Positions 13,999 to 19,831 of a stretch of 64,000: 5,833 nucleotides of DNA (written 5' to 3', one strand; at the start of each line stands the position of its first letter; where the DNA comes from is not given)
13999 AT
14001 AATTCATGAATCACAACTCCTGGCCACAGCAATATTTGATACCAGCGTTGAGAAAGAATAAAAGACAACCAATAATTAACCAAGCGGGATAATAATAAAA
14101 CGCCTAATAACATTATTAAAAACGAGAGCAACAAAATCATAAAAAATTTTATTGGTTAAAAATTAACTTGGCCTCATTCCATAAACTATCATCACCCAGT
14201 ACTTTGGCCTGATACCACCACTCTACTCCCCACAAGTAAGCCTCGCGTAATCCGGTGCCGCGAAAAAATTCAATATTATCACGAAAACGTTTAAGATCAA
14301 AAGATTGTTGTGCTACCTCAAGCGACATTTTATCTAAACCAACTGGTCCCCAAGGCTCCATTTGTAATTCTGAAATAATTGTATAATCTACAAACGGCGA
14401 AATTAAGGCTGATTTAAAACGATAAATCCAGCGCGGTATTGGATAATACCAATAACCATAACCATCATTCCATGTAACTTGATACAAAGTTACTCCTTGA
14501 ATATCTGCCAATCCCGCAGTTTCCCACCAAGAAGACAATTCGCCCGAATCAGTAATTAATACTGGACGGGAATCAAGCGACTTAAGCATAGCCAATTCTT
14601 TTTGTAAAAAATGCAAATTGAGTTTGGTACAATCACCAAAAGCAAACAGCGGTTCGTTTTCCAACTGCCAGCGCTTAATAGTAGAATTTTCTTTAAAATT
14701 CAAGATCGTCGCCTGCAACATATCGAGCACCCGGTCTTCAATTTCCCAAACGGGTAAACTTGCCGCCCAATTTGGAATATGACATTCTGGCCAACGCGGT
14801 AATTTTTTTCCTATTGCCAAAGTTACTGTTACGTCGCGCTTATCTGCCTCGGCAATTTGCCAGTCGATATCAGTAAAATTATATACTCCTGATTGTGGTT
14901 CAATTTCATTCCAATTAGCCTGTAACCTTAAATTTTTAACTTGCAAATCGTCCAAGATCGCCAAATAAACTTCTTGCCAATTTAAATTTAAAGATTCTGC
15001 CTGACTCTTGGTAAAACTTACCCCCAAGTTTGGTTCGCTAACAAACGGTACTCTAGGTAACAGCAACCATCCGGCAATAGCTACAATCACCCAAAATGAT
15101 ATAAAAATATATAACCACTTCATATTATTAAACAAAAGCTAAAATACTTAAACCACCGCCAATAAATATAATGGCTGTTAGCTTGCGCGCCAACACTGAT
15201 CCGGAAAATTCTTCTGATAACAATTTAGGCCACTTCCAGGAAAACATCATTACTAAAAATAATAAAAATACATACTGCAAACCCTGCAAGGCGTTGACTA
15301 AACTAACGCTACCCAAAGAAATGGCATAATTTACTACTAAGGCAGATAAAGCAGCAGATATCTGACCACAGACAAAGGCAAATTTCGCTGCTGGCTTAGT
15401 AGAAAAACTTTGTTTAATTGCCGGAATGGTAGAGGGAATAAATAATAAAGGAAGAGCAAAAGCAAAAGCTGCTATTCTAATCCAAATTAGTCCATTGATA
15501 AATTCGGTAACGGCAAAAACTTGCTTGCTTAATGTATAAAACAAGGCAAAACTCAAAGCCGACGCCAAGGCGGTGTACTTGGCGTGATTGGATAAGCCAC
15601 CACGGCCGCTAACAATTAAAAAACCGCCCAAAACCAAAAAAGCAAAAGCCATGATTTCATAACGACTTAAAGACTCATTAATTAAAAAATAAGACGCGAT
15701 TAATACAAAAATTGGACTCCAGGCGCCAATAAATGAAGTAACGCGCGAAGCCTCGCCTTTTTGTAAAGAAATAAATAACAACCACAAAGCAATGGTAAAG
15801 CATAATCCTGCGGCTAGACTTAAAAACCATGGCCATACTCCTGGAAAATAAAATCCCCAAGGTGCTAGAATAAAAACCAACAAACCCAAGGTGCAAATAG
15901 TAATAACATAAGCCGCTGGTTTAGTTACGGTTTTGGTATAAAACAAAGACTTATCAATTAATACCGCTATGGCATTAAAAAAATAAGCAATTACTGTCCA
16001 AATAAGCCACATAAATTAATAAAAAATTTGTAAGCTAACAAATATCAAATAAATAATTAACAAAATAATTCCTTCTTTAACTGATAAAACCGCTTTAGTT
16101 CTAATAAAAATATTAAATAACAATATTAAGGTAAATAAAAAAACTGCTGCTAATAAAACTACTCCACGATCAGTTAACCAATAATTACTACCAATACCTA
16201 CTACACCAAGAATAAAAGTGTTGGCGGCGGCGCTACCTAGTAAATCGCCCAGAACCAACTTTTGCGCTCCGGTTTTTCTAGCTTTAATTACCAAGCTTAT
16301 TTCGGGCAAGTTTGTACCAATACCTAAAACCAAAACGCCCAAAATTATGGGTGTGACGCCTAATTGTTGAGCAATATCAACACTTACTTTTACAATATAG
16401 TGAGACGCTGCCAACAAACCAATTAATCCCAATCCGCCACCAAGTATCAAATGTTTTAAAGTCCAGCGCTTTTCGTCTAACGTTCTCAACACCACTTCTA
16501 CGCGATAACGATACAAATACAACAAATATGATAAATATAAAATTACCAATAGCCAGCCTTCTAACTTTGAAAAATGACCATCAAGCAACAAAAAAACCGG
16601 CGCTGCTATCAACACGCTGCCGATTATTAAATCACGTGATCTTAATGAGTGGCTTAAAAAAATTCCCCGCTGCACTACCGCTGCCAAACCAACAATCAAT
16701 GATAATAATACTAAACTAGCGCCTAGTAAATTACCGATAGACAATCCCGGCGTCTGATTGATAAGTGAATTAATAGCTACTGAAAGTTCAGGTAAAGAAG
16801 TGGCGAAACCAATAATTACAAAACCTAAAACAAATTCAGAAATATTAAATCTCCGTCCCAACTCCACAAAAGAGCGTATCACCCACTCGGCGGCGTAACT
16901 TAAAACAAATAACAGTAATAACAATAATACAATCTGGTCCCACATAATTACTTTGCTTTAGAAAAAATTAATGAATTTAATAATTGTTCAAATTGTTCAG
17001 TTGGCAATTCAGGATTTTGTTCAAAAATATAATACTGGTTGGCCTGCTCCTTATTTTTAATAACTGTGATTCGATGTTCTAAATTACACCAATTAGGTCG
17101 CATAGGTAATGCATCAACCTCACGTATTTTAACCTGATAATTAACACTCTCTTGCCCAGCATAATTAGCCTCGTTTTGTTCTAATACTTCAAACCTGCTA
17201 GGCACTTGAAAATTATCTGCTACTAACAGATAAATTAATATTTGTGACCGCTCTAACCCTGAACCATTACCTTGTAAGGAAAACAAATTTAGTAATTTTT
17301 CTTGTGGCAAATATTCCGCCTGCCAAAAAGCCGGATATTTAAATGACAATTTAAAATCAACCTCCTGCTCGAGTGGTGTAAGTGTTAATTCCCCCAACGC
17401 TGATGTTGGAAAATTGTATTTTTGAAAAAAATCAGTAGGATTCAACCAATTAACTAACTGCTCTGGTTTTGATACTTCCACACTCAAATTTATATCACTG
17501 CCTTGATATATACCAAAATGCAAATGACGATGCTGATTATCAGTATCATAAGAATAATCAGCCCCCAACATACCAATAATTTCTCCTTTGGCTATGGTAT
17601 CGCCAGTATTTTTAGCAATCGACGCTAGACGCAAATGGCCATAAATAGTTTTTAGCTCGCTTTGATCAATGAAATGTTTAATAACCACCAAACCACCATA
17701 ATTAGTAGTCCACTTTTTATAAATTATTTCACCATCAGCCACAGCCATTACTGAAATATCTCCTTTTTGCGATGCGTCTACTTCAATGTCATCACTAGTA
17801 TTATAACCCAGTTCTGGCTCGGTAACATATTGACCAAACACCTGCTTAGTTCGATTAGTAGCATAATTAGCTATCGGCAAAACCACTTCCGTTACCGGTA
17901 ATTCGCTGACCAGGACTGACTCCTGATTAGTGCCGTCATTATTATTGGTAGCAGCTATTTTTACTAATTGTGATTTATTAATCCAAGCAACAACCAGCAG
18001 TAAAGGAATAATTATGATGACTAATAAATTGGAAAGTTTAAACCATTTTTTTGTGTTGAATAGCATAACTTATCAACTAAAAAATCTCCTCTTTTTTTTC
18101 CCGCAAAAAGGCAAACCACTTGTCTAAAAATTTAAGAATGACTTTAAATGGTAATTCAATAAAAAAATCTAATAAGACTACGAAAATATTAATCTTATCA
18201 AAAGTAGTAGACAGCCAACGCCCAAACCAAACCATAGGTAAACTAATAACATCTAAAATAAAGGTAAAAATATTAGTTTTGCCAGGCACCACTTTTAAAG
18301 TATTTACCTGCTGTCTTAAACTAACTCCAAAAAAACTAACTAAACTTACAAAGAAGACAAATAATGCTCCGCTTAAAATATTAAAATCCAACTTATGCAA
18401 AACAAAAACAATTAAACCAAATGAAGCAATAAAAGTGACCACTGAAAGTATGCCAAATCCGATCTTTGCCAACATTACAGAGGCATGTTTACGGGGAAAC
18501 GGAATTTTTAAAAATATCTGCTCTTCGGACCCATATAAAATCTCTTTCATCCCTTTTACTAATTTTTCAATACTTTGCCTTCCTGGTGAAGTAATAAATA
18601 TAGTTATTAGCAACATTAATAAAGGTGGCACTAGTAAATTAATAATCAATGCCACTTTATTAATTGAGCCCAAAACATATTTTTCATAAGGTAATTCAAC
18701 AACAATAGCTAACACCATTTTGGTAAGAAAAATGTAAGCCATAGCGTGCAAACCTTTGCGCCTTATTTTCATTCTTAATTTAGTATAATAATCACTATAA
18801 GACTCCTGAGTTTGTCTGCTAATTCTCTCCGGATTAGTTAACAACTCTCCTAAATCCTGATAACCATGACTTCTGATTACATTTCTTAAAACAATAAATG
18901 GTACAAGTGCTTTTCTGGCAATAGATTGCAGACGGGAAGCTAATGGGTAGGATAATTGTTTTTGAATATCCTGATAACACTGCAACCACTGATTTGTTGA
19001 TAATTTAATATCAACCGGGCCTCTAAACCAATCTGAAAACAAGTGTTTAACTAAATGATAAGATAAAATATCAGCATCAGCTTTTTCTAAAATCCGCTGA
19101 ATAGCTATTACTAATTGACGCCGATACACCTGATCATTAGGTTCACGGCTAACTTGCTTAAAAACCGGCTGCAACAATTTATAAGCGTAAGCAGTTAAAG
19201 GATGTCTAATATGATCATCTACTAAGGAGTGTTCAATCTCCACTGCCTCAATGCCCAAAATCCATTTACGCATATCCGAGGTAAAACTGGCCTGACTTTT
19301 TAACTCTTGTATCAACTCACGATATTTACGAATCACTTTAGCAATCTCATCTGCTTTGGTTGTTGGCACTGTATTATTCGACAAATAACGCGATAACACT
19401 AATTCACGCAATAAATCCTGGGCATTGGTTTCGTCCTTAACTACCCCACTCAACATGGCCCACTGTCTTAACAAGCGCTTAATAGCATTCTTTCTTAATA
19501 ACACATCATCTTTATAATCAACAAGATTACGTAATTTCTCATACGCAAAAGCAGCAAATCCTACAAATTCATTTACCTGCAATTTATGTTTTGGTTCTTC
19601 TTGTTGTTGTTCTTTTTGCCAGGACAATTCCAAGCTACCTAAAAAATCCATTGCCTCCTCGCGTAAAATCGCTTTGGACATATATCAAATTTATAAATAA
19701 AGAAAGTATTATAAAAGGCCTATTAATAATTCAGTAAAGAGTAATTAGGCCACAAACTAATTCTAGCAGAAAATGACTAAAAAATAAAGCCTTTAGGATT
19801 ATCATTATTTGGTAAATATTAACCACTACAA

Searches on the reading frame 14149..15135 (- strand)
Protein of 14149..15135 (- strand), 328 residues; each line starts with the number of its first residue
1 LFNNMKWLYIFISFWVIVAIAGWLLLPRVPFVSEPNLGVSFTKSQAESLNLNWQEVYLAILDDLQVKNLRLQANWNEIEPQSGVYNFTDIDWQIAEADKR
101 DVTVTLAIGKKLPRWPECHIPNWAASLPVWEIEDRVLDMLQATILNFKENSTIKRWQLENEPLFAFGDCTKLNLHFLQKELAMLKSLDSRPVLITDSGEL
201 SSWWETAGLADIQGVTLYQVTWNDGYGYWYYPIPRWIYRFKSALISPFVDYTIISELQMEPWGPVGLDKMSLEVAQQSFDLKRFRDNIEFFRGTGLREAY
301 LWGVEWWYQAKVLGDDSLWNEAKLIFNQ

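Call 31: search_protein_families(library=pfam, proteins=[window:14149-15135:-], max_evalue=10)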
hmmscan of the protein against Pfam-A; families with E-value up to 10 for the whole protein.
window:14149-15135:- (328 aa): 1 family
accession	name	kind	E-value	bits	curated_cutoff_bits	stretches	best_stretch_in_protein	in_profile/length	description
PF02449.21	Glyco_hydro_42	-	0.00011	22.2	21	1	73-124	32-69/376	Beta-galactosidase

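Call 71: search_protein_families(library=padloc, proteins=[window:14149-15135:-], max_evalue=0.001)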
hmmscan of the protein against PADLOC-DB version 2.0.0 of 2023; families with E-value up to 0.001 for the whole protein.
window:14149-15135:- (328 aa): 0 families

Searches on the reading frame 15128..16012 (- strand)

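Call 31: search_protein_families(library=pfam, proteins=[window:15128-16012:-], max_evalue=10)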
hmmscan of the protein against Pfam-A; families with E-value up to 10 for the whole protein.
window:15128-16012:- (294 aa): 2 families
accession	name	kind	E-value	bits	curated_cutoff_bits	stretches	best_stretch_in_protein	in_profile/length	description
PF00892.27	EamA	-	1.5e-09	38.7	28.2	2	2-134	3-134/135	EamA-like transporter family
PF06103.16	DUF948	-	0.68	10.6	37.2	1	120-134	5-19/89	Bacterial protein of unknown function (DUF948)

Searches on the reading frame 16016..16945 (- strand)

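Call 31: search_protein_families(library=pfam, proteins=[window:16016-16945:-], max_evalue=10)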
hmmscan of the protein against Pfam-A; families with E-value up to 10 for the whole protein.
window:16016-16945:- (309 aa): 1 family
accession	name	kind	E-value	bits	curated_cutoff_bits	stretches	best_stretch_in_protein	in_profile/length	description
PF01699.29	Na_Ca_ex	-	6.7e-42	143.4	24.9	2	5-145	3-150/151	Sodium/calcium exchanger protein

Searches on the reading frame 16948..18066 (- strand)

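Call 31: search_protein_families(library=pfam, proteins=[window:16948-18066:-], max_evalue=10)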
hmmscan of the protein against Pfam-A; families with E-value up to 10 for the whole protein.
window:16948-18066:- (372 aa): 1 family
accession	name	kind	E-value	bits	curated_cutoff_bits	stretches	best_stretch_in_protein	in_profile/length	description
PF01551.29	Peptidase_M23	-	1e-15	58.1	28.7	1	102-189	13-90/96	Peptidase family M23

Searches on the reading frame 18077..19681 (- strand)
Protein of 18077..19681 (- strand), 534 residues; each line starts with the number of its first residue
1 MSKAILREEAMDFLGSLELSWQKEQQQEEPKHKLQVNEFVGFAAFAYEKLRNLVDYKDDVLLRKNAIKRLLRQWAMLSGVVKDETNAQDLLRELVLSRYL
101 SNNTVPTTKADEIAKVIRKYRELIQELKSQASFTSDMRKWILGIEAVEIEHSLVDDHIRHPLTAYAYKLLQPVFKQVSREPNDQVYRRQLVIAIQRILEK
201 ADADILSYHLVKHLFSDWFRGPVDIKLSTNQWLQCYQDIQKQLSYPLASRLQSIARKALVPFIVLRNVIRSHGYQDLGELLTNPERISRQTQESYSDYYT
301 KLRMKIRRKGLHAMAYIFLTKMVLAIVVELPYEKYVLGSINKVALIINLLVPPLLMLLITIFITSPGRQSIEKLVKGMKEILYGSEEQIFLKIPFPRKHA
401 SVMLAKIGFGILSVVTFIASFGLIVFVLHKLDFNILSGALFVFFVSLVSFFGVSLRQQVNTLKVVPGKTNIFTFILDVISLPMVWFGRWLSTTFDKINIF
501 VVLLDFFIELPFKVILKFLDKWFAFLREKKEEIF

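Call 31: search_protein_families(library=pfam, proteins=[window:18077-19681:-], max_evalue=10)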
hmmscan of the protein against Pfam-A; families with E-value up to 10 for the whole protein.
window:18077-19681:- (534 aa): 1 family
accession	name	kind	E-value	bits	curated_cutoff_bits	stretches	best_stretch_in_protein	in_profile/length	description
PF06692.16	MNSV_P7B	-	0.093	13.2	22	1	437-461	14-38/61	Melon necrotic spot virus P7B protein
